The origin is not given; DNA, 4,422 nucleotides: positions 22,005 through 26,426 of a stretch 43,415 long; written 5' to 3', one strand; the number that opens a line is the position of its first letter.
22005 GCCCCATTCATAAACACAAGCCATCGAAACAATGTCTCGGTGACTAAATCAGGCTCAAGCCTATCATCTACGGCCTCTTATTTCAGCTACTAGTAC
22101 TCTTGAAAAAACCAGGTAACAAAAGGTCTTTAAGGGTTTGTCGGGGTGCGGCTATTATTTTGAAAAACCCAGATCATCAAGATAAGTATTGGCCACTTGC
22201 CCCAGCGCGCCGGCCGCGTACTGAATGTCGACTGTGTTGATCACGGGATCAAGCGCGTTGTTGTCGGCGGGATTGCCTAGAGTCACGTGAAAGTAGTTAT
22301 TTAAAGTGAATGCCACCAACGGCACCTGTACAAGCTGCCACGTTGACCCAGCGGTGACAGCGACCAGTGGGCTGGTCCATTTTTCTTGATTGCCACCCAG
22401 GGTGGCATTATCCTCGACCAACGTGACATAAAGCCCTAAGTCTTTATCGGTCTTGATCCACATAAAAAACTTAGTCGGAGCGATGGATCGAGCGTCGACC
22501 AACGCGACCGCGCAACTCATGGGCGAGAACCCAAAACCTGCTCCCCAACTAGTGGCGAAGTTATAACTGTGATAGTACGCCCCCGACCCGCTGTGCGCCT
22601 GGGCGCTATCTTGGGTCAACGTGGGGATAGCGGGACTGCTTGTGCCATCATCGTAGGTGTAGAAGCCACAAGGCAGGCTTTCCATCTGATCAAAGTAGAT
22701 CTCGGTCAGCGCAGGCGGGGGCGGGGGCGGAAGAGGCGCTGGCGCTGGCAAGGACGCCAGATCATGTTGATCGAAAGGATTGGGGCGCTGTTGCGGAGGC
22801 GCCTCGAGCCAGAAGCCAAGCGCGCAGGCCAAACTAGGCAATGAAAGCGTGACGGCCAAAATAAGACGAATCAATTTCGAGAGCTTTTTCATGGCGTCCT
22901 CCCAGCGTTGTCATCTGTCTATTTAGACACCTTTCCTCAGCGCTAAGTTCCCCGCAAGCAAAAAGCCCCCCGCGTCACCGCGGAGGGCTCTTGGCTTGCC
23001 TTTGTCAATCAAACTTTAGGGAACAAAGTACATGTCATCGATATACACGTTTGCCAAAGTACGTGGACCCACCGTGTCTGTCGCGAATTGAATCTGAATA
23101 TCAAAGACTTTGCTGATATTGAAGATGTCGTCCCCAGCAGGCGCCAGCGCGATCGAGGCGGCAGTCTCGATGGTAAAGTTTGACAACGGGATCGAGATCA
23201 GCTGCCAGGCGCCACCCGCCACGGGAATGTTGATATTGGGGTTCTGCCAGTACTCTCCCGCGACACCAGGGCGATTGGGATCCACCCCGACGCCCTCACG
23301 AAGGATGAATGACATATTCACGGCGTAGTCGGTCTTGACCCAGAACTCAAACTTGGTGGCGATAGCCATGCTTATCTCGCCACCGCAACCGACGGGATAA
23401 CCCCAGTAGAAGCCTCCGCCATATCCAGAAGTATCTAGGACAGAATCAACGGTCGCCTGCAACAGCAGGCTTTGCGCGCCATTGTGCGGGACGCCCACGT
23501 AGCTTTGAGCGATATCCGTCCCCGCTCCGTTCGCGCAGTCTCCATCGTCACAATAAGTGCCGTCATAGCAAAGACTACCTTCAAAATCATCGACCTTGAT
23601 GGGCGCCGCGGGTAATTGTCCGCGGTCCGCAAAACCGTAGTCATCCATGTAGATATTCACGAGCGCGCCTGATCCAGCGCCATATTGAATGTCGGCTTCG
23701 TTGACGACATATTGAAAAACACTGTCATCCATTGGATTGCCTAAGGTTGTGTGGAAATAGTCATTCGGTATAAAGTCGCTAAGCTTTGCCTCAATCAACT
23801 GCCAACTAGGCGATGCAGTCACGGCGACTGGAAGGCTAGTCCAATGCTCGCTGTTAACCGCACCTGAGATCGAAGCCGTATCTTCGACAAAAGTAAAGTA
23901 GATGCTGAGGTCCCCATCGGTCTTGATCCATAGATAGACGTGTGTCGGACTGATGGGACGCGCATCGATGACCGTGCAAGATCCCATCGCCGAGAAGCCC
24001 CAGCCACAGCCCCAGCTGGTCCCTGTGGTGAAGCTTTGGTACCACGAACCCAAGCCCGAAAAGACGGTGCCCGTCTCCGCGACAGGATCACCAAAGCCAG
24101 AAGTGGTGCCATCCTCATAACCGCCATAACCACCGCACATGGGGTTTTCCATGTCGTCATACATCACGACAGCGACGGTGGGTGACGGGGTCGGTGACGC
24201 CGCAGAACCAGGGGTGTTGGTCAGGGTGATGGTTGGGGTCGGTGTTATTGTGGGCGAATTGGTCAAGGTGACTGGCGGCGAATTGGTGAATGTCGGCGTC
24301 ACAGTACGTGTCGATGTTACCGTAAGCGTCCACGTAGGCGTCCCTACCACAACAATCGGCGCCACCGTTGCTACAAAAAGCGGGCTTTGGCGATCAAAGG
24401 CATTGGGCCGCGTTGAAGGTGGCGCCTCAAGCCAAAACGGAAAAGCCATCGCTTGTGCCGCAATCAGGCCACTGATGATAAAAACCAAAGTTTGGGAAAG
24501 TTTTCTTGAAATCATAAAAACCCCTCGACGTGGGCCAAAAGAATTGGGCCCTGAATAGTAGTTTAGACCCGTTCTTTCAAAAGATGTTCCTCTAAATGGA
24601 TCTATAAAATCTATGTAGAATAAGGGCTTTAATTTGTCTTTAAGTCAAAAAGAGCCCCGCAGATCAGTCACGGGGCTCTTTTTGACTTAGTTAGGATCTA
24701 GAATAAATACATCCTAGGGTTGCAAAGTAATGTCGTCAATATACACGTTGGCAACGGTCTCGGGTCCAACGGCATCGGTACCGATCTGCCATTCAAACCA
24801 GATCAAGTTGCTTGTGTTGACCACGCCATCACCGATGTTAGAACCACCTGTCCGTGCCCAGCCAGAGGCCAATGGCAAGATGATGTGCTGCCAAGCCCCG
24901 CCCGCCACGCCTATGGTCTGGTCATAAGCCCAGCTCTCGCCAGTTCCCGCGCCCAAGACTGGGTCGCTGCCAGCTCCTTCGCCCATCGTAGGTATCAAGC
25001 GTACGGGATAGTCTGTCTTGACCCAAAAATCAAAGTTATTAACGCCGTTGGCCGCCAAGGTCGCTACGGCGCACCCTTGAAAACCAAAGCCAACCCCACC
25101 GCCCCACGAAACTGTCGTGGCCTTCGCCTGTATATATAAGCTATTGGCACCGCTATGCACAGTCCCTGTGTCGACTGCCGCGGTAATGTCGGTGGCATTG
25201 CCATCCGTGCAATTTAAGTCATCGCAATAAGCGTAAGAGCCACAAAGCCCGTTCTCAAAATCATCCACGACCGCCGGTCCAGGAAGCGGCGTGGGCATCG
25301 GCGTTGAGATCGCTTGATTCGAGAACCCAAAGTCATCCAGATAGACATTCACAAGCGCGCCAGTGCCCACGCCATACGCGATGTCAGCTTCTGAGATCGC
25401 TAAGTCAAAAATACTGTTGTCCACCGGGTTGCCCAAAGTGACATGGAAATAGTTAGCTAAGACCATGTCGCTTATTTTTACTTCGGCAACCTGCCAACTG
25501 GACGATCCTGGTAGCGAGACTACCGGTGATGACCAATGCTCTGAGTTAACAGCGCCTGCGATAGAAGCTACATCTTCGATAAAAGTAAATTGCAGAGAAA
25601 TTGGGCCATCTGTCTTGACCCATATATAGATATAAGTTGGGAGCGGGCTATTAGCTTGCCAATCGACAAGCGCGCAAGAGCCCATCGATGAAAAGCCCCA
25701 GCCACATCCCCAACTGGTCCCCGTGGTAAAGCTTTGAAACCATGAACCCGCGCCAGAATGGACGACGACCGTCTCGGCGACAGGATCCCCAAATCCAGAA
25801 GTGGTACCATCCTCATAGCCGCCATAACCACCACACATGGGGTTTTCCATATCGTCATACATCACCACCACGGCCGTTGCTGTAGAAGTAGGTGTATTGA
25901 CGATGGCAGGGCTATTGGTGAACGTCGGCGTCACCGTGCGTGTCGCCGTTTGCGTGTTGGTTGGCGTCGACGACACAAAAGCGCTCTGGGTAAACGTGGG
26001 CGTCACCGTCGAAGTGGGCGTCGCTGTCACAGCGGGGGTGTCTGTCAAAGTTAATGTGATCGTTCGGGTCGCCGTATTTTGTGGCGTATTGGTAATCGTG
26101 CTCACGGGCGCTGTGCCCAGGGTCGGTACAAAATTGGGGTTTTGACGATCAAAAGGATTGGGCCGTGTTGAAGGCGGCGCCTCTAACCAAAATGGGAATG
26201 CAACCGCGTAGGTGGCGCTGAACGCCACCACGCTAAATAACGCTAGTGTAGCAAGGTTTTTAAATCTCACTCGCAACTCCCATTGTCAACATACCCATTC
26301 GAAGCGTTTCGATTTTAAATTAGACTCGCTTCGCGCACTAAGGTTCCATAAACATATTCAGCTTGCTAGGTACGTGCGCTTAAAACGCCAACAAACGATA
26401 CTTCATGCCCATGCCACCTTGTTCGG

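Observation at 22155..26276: Three tandem paralogous secreted CBM-like proteins share a near-invariant mature N-terminal motif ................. directly after the signal peptidase site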

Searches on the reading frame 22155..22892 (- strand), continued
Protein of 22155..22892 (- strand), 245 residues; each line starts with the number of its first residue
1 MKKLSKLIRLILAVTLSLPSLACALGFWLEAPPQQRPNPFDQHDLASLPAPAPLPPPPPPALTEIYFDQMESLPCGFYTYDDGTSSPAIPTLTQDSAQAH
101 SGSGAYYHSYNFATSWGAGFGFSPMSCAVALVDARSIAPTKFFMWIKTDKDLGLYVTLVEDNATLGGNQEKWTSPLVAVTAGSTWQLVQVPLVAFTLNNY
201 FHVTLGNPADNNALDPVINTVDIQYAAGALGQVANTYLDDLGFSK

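Call 79: find_encoding_contigs(protein=P0074, flank=10000, max_places=3)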
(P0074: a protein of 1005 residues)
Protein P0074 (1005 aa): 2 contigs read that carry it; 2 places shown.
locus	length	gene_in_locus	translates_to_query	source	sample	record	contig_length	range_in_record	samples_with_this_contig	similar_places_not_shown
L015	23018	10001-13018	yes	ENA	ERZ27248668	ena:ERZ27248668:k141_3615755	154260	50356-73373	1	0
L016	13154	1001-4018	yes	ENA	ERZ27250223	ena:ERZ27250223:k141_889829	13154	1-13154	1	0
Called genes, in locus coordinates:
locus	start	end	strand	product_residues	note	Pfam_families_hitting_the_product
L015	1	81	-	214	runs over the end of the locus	PF00581:Rhodanese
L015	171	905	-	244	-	PF00106:adh_short, PF08659:KR, PF00591:Glycos_transf_3 (faint), PF13561:adh_short_C2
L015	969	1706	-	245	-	PF00106:adh_short, PF08659:KR (weak), PF13561:adh_short_C2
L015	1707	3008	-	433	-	PF01565:FAD_binding_4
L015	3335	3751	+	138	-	PF01047:MarR, PF12802:MarR_2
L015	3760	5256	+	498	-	PF02321:OEP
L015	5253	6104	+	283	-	PF25984:BSH_YknX (faint), PF00364:Biotin_lipoyl (faint), PF25917:BSH_RND, PF25919:BSH_CusB, PF25973:BSH_CzcB, PF25876:HH_MFP_RND, PF25954:Beta-barrel_RND_2, PF25963:Beta-barrel_AAEA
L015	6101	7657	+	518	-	PF00083:Sugar_tr, PF07690:MFS_1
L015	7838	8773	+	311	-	PF01979:Amidohydro_1 (weak)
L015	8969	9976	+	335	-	PF07719:TPR_2 (faint), PF13181:TPR_8 (faint), PF13424:TPR_12 (faint), PF13428:TPR_14 (faint), PF13176:TPR_7 (faint), PF14559:TPR_19 (weak), PF00515:TPR_1 (weak), PF13432:TPR_16 (weak), +2 more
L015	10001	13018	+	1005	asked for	PF03425:CBM_11 (faint)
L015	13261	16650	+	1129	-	PF01055:Glyco_hydro_31_2nd, PF21365:Glyco_hydro_31_3rd, PF17137:DUF5110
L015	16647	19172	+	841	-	PF01547:SBP_bac_1, PF13416:SBP_bac_8, PF00528:BPD_transp_1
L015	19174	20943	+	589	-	PF00528:BPD_transp_1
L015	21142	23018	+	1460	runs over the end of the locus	PF16402:DUF5010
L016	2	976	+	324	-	?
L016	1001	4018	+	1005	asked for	PF03425:CBM_11 (faint)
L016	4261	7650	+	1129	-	PF01055:Glyco_hydro_31_2nd, PF21365:Glyco_hydro_31_3rd, PF17137:DUF5110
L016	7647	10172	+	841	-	PF01547:SBP_bac_1, PF13416:SBP_bac_8, PF00528:BPD_transp_1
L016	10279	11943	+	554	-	PF00528:BPD_transp_1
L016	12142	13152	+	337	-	?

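Call 83: find_encoding_contigs(protein=P0008, flank=10000, max_places=2)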
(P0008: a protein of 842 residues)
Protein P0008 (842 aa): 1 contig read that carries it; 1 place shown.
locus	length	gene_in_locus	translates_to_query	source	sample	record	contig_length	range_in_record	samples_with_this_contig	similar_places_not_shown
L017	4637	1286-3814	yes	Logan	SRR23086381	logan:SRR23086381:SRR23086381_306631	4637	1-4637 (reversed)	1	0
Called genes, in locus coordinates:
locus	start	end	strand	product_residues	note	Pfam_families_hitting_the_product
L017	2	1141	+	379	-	?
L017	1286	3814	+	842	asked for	-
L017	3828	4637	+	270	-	?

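Call 84: find_encoding_contigs(protein=P0009, flank=10000, max_places=2)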
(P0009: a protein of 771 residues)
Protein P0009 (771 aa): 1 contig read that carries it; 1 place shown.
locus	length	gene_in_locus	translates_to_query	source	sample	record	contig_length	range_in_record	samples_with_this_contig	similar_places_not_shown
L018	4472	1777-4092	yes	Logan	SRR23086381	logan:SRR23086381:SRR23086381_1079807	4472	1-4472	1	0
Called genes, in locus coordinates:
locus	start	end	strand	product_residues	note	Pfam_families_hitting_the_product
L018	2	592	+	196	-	?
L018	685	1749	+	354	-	PF14559:TPR_19 (faint), PF23914:TPR_CcmH_CycH (faint), PF13428:TPR_14 (faint), PF13432:TPR_16, PF00515:TPR_1 (weak), PF07719:TPR_2 (weak), PF00515:TPR_1 (weak), PF18935:DUF5683 (weak), +1 more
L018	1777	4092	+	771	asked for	-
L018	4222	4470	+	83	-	?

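Call 85: find_encoding_contigs(protein=P0034, flank=10000, max_places=2)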
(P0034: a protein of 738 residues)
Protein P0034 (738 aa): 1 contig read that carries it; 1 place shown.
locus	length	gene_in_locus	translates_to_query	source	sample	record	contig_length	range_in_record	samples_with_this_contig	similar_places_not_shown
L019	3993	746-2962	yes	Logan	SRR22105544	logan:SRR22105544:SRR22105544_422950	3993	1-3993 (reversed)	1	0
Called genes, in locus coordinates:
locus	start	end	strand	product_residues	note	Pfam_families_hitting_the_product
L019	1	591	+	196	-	?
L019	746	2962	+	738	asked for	-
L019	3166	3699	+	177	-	-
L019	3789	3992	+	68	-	?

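Call 89: find_encoding_contigs(protein=P0015, flank=8000, max_places=2)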
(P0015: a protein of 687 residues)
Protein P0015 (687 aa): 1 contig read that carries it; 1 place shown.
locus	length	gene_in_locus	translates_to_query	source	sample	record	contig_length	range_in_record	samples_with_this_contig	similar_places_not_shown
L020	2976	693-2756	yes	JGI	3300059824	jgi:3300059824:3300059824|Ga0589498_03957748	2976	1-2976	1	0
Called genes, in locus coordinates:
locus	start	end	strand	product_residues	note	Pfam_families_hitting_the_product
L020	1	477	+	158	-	?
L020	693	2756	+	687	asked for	-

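Call 90: find_encoding_contigs(protein=P0012, flank=8000, max_places=2)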
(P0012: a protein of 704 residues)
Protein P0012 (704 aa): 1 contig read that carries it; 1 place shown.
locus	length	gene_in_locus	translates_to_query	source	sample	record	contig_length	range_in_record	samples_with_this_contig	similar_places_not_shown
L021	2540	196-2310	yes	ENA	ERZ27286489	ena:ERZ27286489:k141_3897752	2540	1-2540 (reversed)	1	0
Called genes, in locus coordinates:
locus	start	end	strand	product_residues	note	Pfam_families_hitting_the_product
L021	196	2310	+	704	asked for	-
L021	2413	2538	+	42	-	?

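Call 91: find_encoding_contigs(protein=P0067, flank=8000, max_places=2)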
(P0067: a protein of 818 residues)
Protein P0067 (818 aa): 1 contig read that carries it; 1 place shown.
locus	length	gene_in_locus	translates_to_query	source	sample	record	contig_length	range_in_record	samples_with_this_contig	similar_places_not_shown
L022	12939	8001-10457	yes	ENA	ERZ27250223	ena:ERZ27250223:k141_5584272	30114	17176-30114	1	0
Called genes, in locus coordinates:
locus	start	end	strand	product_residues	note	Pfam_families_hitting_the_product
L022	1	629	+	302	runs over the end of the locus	PF01259:SAICAR_synt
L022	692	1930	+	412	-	PF00988:CPSase_sm_chain, PF00117:GATase, PF07722:Peptidase_C26 (faint)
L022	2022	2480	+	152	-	PF01152:Bac_globin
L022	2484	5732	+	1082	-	PF25596:CPSase_L_D1, PF02786:CPSase_L_D2, PF02787:CPSase_L_D3, PF25596:CPSase_L_D1, PF02786:CPSase_L_D2, PF02222:ATP-grasp, PF15632:ATPgrasp_Ter, PF02142:MGS, +3 more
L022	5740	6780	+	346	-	PF01180:DHO_dh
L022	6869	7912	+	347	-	PF13414:TPR_11 (weak), PF13432:TPR_16, PF14559:TPR_19 (weak), PF00515:TPR_1, PF07719:TPR_2, PF13432:TPR_16 (weak), PF14559:TPR_19 (weak), PF00515:TPR_1 (weak), +11 more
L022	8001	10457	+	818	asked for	-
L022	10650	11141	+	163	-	-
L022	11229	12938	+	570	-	?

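Call 102: find_encoding_contigs(protein=P0030, flank=10000, max_places=2)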
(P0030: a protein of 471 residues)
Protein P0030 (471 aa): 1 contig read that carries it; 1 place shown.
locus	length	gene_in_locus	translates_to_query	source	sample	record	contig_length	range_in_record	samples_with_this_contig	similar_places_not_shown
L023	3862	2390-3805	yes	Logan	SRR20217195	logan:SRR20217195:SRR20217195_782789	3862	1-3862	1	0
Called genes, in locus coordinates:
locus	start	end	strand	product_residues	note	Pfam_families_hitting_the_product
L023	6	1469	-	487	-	PF00497:SBP_bac_3, PF00528:BPD_transp_1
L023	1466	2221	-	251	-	PF00005:ABC_tran, PF13304:AAA_21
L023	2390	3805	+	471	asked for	-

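Call 103: find_encoding_contigs(protein=P0044, flank=10000, max_places=2)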
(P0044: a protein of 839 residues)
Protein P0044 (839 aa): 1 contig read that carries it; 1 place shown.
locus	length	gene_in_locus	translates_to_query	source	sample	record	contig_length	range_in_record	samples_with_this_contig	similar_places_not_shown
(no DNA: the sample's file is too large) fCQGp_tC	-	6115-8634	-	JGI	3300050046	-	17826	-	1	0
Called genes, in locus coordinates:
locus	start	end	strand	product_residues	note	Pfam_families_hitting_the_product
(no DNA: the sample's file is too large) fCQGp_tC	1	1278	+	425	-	?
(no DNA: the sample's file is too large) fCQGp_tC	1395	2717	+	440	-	PF17801:Melibiase_C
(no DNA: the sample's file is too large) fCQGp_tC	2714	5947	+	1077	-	-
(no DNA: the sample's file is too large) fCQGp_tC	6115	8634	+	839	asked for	PF07081:DUF1349 (weak), PF11721:Malectin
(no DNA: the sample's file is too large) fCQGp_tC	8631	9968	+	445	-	PF17801:Melibiase_C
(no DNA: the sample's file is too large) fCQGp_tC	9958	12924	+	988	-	-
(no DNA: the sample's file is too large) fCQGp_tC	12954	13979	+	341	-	PF13371:TPR_9 (faint), PF13424:TPR_12 (weak), PF13432:TPR_16 (weak), PF13414:TPR_11, PF00515:TPR_1, PF07719:TPR_2 (weak), PF13181:TPR_8 (weak), PF13414:TPR_11 (weak), +6 more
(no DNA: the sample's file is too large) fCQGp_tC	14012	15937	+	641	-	-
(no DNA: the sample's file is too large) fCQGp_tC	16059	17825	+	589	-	?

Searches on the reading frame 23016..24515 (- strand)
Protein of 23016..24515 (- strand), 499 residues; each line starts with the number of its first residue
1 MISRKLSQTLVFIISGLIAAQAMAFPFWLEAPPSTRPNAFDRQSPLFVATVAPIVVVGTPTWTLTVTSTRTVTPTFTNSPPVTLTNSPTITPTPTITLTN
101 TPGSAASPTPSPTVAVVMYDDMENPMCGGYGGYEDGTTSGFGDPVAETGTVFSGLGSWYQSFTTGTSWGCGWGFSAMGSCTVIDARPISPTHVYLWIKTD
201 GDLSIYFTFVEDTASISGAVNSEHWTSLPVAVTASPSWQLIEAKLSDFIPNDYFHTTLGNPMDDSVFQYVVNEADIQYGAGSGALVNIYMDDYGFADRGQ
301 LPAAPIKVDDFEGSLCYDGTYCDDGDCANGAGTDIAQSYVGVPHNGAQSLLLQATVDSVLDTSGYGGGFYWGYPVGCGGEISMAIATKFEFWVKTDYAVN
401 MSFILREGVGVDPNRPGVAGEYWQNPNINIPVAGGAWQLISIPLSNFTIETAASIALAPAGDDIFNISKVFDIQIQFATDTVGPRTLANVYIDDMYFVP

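Call 3: search_protein_families(library=pfam, proteins=[window:23016-24515:-], max_evalue=1)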
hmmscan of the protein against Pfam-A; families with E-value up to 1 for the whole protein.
window:23016-24515:- (499 aa): 2 families
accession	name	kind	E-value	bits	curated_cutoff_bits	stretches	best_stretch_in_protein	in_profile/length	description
PF03425.19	CBM_11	-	1.5e-06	28.8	27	2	303-473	10-160/182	Carbohydrate binding domain (family 11)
PF18329.7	SGBP_B_XBD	-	0.024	15.2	26.4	1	386-477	81-164/186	Surface glycan-binding protein B xyloglucan binding domain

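Call 4: search_protein_families(library=ncbifam, proteins=[window:23016-24515:-], max_evalue=1)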
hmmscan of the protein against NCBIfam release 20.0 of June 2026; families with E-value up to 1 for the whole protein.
window:23016-24515:- (499 aa): 0 families

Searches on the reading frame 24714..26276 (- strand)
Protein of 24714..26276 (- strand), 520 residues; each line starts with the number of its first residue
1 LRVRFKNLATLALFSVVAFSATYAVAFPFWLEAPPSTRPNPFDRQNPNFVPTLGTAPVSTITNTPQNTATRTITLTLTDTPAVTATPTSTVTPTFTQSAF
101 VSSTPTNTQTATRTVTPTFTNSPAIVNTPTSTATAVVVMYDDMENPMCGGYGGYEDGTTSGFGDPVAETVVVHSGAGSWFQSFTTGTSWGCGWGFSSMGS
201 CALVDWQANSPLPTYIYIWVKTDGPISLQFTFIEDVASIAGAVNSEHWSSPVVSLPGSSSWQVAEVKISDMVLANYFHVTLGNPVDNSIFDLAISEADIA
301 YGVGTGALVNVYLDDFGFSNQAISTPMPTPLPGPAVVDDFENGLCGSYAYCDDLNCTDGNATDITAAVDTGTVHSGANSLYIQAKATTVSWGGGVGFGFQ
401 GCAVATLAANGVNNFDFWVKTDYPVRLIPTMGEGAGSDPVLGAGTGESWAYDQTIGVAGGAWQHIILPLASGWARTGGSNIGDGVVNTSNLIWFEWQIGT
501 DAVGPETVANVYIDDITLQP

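Call 3: search_protein_families(library=pfam, proteins=[window:24714-26276:-], max_evalue=1)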
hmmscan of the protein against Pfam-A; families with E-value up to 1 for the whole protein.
window:24714-26276:- (520 aa): 0 families

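Call 4: search_protein_families(library=ncbifam, proteins=[window:24714-26276:-], max_evalue=1)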
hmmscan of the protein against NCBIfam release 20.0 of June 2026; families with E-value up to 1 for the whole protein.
window:24714-26276:- (520 aa): 0 families

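Call 7: find_homologous_proteins(query=window:24717-26276:-, max_evalue=0.001)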
Query window:24717-26276:- (520 aa): 4 proteins with E <= 0.001 among 8000 candidates.
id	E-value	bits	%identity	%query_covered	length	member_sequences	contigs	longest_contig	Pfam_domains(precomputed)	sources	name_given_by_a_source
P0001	0.0e+0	1171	100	100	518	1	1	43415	-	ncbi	-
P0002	1.9e-144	501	50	99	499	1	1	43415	PF03425.20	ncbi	-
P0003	3.6e-137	477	48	100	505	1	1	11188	PF03425.20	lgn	-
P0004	1.6e-45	174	38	61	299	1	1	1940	-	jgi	-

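Call 9: find_encoding_contigs(protein=P0003, flank=10000)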
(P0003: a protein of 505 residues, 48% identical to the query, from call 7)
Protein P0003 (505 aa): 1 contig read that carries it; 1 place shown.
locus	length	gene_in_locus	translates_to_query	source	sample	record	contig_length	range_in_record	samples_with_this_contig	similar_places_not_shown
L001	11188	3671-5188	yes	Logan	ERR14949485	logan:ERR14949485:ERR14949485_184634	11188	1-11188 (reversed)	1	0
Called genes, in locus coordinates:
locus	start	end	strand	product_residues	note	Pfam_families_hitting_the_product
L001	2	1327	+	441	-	?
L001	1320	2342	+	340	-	PF01180:DHO_dh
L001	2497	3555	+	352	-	PF13428:TPR_14 (weak), PF13432:TPR_16, PF14559:TPR_19 (weak), PF00515:TPR_1 (weak), PF07719:TPR_2 (weak), PF13414:TPR_11, PF14559:TPR_19, PF00515:TPR_1 (weak), +10 more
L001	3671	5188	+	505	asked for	PF03425:CBM_11 (faint)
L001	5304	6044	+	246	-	-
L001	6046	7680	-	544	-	PF00999:Na_H_Exchanger, PF02254:TrkA_N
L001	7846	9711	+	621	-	-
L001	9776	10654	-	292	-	PF01145:Band_7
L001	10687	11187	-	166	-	?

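Call 10: find_encoding_contigs(protein=P0004, flank=10000)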
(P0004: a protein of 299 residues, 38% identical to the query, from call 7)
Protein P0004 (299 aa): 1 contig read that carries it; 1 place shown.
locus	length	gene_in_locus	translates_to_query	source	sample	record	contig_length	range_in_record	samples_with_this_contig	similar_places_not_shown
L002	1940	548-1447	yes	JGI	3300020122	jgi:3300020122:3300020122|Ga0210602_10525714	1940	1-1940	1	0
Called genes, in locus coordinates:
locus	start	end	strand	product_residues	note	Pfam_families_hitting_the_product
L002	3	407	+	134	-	?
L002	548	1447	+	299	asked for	-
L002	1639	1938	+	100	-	?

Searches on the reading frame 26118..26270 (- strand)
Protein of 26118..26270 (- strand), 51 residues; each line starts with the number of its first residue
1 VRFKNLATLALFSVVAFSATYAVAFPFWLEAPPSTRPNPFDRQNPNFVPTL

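Call 19: find_homologous_proteins(query=A3, max_evalue=10)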
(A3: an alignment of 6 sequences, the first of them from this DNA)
Query A3 (6 sequences): 206 candidates shared short words with the query, none scored E <= 10.

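Call 23: find_related_loci(query=A4, collection=genome_contigs, flank=6000)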
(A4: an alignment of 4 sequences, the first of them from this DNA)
Query A4 (51 aa) in genome_contigs; peptide patterns used: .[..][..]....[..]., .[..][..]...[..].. (x = any residue, [..] = any of these).
20 stretches matched a pattern, but none encodes a relative of the query by tblastn (E <= 1e-3).

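Call 42: find_related_loci(query=A4, collection=metagenome_contigs, flank=8000)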
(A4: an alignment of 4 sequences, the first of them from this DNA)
Query A4 (51 aa) in metagenome_contigs; peptide patterns used: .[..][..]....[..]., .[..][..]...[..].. (x = any residue, [..] = any of these).
41 stretches matched a pattern, but none encodes a relative of the query by tblastn (E <= 1e-3).
